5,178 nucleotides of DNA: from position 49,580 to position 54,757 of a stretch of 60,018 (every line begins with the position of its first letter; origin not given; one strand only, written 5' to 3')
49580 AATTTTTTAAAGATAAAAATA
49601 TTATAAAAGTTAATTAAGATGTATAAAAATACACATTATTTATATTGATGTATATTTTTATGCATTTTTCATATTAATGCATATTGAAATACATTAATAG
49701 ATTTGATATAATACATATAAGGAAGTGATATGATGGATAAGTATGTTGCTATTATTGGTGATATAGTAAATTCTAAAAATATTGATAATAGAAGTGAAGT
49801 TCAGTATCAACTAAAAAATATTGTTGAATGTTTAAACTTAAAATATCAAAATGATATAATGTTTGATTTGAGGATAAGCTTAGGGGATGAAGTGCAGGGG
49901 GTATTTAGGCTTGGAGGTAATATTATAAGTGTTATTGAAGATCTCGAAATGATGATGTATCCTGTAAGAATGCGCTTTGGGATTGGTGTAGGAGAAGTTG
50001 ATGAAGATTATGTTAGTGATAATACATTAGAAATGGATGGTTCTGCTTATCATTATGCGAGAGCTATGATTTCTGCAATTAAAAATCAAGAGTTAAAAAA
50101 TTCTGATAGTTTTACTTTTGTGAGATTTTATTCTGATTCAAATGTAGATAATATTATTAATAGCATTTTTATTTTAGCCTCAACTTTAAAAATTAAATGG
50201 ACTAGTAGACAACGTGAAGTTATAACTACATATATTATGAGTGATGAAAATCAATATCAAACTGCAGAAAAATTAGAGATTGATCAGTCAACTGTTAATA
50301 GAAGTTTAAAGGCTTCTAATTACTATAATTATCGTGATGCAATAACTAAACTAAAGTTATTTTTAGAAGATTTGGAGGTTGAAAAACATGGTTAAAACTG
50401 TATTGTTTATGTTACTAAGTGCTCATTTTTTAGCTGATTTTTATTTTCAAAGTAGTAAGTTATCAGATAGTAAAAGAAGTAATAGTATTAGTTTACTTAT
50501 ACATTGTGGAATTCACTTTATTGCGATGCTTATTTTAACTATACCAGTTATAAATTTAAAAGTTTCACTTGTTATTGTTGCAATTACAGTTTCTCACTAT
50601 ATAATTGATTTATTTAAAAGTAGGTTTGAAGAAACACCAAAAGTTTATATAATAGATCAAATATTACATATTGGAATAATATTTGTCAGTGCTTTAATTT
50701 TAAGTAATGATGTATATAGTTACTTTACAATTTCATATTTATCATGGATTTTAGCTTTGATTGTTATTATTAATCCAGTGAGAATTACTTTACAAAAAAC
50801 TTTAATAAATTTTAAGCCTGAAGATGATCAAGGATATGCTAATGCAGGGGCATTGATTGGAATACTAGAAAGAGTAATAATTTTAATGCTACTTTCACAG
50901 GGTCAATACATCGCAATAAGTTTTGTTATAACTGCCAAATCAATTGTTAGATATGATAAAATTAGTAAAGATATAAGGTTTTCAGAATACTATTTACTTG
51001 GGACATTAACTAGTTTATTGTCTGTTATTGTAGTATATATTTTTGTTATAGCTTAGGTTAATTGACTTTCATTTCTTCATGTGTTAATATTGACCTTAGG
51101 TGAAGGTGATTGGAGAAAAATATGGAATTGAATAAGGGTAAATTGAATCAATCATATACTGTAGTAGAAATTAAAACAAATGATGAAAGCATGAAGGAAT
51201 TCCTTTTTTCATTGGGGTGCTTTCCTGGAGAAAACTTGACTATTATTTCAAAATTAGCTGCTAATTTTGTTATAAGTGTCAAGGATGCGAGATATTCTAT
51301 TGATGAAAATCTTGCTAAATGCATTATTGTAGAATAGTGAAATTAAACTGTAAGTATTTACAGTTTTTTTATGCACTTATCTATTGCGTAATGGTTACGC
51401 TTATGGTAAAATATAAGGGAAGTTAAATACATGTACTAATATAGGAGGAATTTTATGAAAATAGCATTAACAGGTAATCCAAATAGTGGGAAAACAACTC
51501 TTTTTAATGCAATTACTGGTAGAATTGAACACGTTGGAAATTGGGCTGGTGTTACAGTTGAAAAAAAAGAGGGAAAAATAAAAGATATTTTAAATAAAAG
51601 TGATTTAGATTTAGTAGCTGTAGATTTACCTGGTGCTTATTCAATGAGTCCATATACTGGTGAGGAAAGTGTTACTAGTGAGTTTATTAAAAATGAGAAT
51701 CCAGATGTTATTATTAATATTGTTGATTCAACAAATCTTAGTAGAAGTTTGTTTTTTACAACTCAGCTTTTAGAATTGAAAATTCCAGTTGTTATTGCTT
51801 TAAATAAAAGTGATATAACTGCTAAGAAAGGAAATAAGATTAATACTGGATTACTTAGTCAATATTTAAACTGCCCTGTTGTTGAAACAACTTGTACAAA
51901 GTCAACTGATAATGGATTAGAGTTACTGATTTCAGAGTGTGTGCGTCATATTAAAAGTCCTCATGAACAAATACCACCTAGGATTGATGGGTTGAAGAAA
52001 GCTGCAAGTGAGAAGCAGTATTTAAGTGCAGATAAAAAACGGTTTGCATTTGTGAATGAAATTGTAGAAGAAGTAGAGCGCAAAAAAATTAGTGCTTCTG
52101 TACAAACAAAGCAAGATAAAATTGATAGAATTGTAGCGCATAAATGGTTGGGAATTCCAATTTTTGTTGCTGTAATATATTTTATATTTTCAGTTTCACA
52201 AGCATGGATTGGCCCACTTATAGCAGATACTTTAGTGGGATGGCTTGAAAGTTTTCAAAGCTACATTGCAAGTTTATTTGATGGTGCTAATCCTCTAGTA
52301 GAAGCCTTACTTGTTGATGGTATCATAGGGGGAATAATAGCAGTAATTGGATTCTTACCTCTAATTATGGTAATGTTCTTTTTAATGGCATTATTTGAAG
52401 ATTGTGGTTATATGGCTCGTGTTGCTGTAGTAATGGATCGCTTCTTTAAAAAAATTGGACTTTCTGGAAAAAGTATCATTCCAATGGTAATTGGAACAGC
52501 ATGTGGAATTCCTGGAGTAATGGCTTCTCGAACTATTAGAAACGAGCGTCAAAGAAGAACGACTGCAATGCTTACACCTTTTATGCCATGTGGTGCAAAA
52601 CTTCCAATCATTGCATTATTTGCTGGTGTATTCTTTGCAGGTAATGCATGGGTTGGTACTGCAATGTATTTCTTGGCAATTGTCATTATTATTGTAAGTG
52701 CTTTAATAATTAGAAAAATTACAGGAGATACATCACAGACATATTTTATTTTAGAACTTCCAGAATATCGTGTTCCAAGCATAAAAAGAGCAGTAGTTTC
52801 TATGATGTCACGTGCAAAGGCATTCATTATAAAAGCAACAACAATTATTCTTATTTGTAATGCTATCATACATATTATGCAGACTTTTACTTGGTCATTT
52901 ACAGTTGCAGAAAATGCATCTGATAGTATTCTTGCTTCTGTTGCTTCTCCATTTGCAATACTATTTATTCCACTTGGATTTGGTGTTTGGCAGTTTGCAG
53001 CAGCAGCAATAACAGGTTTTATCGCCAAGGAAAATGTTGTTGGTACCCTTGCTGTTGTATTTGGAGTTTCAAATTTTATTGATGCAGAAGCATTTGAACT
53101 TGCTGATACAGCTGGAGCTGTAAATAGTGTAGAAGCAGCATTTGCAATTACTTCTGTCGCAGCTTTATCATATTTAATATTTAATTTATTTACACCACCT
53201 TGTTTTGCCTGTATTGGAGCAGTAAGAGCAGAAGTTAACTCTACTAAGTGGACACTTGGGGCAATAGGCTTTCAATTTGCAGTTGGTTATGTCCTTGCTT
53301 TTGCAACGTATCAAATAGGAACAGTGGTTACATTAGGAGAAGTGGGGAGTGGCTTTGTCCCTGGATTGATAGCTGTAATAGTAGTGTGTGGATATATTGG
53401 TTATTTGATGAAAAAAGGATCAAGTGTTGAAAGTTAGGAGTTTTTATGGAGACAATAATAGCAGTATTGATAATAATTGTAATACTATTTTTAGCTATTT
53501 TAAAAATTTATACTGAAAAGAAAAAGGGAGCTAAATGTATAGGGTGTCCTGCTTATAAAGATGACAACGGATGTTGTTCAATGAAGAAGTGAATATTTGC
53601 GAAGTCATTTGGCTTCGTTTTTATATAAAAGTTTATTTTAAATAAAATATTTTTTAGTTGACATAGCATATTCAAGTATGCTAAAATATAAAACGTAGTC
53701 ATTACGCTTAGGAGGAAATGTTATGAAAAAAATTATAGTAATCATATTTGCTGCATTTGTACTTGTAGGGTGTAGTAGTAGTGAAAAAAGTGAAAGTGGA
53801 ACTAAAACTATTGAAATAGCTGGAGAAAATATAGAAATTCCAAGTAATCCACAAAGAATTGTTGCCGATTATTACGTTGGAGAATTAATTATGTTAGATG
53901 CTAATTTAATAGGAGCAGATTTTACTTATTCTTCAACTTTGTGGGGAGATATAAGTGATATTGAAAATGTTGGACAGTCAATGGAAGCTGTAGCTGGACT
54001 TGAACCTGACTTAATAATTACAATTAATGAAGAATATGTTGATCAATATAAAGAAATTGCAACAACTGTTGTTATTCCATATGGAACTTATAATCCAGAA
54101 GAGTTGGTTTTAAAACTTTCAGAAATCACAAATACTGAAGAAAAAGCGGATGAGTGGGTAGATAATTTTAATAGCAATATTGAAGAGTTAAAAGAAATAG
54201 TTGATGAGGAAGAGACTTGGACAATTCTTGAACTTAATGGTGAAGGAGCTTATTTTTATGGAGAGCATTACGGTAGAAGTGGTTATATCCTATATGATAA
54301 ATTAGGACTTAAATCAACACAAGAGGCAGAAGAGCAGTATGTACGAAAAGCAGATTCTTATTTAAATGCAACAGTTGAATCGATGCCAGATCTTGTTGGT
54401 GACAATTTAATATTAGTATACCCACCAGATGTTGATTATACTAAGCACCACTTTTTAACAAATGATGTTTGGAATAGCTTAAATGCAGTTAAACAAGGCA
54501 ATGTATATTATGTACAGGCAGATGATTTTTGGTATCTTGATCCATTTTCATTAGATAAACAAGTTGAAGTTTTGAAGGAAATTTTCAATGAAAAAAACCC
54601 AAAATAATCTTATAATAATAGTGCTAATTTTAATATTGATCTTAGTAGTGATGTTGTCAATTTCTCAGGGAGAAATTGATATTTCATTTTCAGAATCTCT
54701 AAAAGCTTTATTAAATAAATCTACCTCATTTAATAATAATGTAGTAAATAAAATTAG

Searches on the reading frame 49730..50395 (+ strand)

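Call 37: search_protein_families(library=pfam, proteins=[window:49730-50395:+], max_evalue=0.000001)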
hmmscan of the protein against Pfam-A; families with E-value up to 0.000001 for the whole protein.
window:49730-50395:+ (221 aa): 1 family
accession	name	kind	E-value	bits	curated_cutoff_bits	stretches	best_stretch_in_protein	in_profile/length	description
PF16264.11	SatD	-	3.2e-37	128.7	29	1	5-198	1-197/211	SatD family (SatD)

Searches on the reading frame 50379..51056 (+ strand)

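Call 37: search_protein_families(library=pfam, proteins=[window:50379-51056:+], max_evalue=0.000001)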
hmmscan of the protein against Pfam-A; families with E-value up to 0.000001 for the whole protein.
window:50379-51056:+ (225 aa): 1 family
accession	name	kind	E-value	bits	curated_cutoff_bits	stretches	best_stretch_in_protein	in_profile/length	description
PF11750.13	DUF3307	-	2.7e-22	79.6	23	1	8-108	1-109/127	Protein of unknown function (DUF3307)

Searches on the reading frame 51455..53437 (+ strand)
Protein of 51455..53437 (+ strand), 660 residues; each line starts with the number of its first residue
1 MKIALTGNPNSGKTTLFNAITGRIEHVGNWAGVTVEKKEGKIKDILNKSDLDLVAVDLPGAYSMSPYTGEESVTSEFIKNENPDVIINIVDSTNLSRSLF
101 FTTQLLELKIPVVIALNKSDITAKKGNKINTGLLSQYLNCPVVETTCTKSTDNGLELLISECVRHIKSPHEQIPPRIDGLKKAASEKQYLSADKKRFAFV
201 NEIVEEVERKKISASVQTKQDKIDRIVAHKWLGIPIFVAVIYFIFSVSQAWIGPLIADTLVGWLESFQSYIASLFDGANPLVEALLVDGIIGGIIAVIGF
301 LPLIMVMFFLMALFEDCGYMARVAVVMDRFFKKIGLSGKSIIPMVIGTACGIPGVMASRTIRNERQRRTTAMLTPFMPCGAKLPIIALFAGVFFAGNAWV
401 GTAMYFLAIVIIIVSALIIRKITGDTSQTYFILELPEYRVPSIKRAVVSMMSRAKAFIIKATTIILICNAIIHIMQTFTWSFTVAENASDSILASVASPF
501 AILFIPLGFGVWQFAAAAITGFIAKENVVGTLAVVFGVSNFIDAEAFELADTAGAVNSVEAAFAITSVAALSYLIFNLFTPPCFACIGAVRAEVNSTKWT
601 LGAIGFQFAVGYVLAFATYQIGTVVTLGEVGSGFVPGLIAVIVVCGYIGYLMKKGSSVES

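Call 37: search_protein_families(library=pfam, proteins=[window:51455-53437:+], max_evalue=0.000001)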
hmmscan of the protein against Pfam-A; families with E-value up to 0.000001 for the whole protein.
window:51455-53437:+ (660 aa): 4 families
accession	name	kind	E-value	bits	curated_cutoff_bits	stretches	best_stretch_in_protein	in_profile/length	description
PF02421.24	FeoB_N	-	1.6e-54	184.1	27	1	2-151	2-147/156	Ferrous iron transport protein B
PF07670.19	Gate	-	2.5e-31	108.6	29.6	2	298-392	2-103/104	Nucleoside recognition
PF01926.29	MMR_HSR1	-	6.9e-20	71.7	21.9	1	2-118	1-113/113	50S ribosome-binding GTPase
PF07664.17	FeoB_C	-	3.8e-13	49.4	26.6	1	403-453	3-54/54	Ferrous iron transport protein B C terminus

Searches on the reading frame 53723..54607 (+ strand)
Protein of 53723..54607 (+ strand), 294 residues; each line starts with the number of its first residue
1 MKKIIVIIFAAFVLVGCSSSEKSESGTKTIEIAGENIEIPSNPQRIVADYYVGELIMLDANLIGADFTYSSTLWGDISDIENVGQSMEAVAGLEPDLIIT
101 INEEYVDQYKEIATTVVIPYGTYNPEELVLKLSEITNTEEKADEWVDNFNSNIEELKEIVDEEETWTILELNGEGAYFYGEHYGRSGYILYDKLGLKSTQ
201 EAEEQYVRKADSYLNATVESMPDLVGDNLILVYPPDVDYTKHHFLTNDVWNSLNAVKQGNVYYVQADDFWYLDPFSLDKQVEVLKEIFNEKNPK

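Call 37: search_protein_families(library=pfam, proteins=[window:53723-54607:+], max_evalue=0.000001)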
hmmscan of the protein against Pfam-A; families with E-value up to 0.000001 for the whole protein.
window:53723-54607:+ (294 aa): 1 family
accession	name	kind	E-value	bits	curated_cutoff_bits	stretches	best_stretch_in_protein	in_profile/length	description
PF01497.23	Peripla_BP_2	-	8.2e-20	71.6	27.5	1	86-266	50-233/235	Periplasmic binding protein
